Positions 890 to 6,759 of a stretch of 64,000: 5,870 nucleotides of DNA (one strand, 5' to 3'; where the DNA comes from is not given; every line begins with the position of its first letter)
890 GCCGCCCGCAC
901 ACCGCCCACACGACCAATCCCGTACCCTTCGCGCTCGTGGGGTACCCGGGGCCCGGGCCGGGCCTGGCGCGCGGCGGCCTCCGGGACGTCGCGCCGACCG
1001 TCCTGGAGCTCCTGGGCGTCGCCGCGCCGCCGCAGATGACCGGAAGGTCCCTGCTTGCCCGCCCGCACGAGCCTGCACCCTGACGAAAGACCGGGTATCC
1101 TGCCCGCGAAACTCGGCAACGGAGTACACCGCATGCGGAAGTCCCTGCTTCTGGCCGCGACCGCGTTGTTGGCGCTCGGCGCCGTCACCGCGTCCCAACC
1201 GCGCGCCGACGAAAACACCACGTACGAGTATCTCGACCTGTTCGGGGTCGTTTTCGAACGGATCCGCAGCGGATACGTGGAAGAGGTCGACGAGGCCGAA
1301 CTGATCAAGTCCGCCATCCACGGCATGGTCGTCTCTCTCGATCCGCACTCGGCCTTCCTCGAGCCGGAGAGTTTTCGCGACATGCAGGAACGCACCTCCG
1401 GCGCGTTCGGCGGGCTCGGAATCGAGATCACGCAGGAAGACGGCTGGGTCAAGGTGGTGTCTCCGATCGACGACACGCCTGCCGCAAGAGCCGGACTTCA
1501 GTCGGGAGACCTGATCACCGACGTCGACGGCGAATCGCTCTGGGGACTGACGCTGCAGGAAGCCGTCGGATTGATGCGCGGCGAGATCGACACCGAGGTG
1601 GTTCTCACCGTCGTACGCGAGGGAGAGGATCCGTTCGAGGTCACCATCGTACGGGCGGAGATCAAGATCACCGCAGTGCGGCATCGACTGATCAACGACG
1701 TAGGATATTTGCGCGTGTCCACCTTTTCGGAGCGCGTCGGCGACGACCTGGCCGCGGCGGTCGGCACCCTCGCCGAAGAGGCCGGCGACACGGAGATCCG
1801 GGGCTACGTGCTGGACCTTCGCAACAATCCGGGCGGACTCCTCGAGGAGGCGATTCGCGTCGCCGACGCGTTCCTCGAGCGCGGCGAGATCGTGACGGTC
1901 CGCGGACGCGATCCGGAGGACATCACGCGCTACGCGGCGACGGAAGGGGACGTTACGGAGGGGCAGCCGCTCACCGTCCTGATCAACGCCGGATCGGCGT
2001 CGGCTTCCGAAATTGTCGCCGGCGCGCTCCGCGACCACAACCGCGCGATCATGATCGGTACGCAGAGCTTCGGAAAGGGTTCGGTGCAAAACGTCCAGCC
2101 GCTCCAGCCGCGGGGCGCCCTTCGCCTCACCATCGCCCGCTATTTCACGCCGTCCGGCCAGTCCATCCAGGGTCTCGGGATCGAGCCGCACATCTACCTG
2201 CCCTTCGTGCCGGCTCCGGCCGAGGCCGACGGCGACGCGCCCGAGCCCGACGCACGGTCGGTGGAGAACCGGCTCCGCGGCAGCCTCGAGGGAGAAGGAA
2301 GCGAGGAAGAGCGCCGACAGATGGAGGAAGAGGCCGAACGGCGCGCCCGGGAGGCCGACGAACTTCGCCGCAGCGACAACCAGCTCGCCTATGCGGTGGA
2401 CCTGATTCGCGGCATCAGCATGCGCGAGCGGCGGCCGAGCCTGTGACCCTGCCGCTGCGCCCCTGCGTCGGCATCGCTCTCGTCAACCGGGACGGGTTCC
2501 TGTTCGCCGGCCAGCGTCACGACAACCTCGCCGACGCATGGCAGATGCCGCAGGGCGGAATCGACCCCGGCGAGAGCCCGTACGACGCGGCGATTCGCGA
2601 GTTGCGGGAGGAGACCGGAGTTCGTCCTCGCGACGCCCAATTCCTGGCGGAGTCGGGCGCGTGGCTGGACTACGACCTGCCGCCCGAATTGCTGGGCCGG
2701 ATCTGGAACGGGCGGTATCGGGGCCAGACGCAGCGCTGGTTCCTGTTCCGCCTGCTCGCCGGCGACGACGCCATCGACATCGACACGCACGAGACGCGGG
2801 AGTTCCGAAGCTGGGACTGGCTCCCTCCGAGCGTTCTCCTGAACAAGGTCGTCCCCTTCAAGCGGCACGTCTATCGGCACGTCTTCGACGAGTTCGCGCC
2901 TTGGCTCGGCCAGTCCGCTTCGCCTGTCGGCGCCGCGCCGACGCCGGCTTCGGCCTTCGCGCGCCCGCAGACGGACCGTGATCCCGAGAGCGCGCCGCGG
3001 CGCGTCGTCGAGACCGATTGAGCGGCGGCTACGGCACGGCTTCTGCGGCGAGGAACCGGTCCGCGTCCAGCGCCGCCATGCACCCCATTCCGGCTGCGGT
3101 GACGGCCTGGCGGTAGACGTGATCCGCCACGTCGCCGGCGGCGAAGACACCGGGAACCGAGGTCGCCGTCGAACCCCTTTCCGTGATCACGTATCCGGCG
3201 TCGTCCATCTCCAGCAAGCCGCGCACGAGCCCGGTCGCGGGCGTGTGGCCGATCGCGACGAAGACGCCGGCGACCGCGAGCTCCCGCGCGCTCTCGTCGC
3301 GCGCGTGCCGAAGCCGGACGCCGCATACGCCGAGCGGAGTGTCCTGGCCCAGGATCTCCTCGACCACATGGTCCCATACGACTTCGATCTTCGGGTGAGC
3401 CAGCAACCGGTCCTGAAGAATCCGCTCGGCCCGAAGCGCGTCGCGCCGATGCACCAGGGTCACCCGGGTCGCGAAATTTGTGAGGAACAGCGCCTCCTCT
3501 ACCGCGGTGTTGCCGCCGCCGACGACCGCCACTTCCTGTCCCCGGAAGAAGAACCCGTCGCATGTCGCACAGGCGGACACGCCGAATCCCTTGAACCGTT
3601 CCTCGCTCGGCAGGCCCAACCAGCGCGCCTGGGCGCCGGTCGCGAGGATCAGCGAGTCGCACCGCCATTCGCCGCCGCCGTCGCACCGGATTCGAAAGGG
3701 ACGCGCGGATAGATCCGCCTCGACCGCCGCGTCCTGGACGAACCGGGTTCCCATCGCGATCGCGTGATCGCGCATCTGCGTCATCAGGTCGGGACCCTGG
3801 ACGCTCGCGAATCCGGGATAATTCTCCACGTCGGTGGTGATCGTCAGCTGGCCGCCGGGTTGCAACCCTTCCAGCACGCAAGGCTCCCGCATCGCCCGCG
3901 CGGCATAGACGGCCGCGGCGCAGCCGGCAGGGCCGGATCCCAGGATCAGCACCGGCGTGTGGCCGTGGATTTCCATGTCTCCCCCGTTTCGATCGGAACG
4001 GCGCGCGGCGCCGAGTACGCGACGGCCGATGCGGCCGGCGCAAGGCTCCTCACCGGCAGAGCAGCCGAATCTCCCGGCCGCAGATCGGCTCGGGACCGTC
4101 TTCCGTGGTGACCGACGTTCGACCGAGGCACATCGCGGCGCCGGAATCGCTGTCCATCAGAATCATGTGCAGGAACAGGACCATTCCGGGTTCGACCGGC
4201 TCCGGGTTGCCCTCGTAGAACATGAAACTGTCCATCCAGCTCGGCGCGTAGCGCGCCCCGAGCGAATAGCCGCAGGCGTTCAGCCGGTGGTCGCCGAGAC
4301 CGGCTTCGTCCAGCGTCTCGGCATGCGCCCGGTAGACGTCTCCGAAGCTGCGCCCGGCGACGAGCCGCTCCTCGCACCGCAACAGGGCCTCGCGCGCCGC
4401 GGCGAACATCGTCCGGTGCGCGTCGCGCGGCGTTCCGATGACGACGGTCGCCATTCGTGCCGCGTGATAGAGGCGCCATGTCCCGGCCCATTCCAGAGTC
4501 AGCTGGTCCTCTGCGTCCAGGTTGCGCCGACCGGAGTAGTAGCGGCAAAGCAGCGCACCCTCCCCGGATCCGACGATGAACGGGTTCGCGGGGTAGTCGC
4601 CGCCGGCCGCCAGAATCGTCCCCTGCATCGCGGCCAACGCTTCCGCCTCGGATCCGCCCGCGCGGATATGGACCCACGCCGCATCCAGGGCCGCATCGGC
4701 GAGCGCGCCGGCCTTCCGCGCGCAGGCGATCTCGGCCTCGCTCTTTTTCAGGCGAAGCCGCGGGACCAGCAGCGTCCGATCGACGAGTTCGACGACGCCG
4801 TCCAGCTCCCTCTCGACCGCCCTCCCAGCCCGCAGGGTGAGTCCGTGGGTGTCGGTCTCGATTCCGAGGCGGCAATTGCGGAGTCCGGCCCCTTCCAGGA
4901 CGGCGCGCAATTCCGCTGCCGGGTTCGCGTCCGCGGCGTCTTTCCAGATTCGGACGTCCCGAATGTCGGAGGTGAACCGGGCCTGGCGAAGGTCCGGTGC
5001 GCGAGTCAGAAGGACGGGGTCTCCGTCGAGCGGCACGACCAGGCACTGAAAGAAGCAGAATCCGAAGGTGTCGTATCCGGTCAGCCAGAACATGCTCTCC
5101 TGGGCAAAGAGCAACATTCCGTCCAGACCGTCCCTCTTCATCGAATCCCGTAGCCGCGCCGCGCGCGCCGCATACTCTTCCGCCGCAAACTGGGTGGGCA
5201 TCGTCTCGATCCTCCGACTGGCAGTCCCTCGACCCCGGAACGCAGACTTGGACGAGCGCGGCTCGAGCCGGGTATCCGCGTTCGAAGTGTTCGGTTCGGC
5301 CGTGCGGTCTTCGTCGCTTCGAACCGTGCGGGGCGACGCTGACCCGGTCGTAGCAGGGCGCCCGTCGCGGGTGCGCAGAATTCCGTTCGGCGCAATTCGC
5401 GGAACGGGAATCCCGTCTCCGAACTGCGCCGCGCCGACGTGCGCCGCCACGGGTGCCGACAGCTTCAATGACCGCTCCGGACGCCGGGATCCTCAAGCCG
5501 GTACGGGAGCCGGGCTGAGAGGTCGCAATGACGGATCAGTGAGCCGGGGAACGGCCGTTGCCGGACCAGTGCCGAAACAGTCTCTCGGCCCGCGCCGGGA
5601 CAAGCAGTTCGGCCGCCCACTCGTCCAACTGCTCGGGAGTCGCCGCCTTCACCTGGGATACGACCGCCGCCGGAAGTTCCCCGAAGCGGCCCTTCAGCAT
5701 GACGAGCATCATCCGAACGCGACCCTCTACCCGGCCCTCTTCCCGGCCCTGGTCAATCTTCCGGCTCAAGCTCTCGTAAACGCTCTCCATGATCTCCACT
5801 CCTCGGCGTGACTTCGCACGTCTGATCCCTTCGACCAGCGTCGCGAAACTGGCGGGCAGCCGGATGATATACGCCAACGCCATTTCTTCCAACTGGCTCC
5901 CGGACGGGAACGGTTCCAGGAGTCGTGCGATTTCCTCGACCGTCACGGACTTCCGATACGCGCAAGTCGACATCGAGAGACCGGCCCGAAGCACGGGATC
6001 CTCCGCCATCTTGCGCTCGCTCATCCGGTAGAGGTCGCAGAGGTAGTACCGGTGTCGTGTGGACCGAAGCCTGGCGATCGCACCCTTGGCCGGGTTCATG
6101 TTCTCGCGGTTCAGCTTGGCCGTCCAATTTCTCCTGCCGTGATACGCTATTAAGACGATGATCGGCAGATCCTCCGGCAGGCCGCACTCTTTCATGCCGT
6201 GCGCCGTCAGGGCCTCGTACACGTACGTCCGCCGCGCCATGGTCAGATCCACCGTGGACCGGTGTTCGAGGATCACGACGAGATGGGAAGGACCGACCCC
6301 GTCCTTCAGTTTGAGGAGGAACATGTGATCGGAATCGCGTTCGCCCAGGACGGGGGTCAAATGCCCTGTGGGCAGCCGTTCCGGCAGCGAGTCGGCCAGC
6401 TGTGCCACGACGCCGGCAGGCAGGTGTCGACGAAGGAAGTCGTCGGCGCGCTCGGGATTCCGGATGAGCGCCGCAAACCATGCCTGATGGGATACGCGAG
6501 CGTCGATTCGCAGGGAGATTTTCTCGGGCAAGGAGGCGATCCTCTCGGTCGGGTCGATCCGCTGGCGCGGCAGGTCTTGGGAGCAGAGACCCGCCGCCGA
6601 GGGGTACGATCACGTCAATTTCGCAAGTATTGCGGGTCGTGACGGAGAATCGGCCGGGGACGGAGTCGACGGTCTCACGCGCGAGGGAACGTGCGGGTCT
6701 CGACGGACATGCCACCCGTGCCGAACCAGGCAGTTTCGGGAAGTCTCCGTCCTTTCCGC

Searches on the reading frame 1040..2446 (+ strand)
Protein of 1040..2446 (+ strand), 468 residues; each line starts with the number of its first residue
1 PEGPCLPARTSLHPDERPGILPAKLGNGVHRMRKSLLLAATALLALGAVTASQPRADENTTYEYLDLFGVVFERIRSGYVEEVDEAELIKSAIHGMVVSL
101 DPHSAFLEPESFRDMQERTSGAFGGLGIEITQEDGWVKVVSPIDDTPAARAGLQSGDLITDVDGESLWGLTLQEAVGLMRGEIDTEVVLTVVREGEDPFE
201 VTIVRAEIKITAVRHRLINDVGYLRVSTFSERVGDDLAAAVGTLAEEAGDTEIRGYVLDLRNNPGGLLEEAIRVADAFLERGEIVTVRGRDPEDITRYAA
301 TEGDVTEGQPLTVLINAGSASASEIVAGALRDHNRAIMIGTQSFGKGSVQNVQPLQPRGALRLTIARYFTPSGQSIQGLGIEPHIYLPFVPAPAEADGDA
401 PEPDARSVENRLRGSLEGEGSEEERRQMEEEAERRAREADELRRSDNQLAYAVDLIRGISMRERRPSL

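Call 112: search_protein_families(library=pfam, proteins=[window:1040-2446:+], max_evalue=0.0001)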
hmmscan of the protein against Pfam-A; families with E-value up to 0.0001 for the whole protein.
window:1040-2446:+ (468 aa): 5 families
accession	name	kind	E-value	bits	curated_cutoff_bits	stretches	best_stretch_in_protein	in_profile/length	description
PF03572.23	Peptidase_S41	-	1.2e-53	181.6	24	1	220-386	1-164/165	Peptidase family S41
PF17820.7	PDZ_6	-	1.3e-12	47.7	27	1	139-193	2-54/54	PDZ domain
PF13180.12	PDZ_2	-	1.7e-11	44.7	27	1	124-197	1-73/80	PDZ domain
PF22694.1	CtpB_N-like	-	4.1e-08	34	27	1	56-110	29-84/85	Activating protease CtpB N-terminal domain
PF00595.29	PDZ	-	3.3e-06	27.8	23.2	1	124-191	10-80/81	PDZ domain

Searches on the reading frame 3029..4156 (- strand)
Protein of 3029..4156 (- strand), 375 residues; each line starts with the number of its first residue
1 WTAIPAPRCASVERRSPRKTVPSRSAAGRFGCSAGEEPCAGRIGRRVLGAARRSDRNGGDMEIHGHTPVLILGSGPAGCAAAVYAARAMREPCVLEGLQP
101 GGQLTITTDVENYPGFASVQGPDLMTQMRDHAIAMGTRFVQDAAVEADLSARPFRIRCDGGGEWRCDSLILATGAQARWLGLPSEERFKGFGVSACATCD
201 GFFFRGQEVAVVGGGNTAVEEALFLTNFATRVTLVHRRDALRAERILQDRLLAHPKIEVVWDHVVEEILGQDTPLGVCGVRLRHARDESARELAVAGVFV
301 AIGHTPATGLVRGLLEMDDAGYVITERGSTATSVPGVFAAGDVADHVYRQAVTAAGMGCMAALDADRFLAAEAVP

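Call 112: search_protein_families(library=pfam, proteins=[window:3029-4156:-], max_evalue=0.0001)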
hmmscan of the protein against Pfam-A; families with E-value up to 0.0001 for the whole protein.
window:3029-4156:- (375 aa): 4 families
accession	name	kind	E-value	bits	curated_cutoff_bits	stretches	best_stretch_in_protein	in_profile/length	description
PF07992.20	Pyr_redox_2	-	2e-47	162.4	26.1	1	68-358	2-291/291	Pyridine nucleotide-disulphide oxidoreductase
PF00070.33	Pyr_redox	-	2.1e-16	60.7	22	1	209-272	2-70/82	Pyridine nucleotide-disulphide oxidoreductase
PF13738.12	Pyr_redox_3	-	3.2e-15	56.6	30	1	152-341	112-305/305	Pyridine nucleotide-disulphide oxidoreductase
PF01266.30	DAO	-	2.4e-06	27.8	27.9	0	113-180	140-209/353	FAD dependent oxidoreductase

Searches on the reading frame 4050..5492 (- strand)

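Call 112: search_protein_families(library=pfam, proteins=[window:4050-5492:-], max_evalue=0.0001)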
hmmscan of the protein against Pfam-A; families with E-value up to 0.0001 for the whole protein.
window:4050-5492:- (480 aa): 2 families
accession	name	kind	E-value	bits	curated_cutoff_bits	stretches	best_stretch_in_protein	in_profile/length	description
PF00557.29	Peptidase_M24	-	2.2e-26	93.4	23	1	257-446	2-190/208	Metallopeptidase family M24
PF01321.24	Creatinase_N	-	7.6e-20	72.2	22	1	110-248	1-127/128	Creatinase/Prolidase N-terminal domain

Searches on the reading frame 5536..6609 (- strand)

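Call 92: search_protein_families(library=ncbifam, proteins=[window:5536-6609:-], max_evalue=0.001)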
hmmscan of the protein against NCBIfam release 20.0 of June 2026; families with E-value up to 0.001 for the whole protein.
window:5536-6609:- (357 aa): 2 families
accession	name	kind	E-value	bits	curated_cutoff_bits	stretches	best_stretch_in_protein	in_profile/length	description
NF007361.0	PRK09857.1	equivalog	9.5e-08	31.8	583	1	39-158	8-125/292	recombination-promoting nuclease RpnA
NF007418.0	PRK09956.1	equivalog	5e-06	25.8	583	1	40-159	9-126/308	ISNCY family transposase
